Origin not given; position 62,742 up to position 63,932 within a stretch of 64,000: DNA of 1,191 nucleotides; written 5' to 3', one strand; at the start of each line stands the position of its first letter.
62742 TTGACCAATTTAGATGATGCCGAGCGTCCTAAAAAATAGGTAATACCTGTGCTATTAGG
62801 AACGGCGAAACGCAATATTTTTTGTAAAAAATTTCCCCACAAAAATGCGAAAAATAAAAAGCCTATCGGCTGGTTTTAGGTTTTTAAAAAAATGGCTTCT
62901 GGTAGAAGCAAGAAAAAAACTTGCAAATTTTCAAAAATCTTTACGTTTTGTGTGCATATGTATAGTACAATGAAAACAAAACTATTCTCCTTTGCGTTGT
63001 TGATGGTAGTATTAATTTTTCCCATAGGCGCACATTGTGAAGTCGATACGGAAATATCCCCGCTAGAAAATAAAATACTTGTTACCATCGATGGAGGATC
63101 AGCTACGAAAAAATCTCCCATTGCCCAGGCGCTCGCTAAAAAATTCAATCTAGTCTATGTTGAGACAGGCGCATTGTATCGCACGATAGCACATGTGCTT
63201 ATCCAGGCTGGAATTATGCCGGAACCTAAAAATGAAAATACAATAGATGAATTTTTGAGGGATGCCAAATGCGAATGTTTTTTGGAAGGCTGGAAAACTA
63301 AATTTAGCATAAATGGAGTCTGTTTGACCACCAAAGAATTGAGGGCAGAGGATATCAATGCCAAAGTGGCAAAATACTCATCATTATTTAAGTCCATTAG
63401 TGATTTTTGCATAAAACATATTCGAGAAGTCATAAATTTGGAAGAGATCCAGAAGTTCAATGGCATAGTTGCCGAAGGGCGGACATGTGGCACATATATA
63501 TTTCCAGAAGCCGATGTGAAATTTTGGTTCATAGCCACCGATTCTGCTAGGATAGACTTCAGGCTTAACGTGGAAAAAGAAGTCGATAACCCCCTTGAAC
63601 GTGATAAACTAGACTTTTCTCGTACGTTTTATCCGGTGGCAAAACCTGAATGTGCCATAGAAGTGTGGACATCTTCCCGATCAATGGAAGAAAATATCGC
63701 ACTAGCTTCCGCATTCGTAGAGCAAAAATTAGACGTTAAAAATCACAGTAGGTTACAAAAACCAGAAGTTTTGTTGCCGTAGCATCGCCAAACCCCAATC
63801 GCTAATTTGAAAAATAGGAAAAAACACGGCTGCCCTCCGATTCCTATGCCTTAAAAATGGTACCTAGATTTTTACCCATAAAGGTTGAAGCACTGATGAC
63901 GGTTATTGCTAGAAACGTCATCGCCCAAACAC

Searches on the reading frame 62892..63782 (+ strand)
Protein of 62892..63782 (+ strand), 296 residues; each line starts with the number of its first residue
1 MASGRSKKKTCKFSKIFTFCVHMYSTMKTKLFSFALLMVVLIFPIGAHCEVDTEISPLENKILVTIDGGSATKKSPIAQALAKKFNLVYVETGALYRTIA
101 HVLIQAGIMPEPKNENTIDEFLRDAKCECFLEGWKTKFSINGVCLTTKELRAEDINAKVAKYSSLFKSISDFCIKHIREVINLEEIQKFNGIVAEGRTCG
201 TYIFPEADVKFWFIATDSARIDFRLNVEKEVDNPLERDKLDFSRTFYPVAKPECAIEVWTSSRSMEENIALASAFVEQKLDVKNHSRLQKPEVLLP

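Call 62: search_protein_families(library=pfam, proteins=[window:62892-63782:+], max_evalue=0.00001)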
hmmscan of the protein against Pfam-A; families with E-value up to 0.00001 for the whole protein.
window:62892-63782:+ (296 aa): 1 family
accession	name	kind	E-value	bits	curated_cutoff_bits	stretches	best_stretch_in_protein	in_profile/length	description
PF02224.24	Cytidylate_kin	-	3.6e-28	99.2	26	1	64-270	1-203/211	Cytidylate kinase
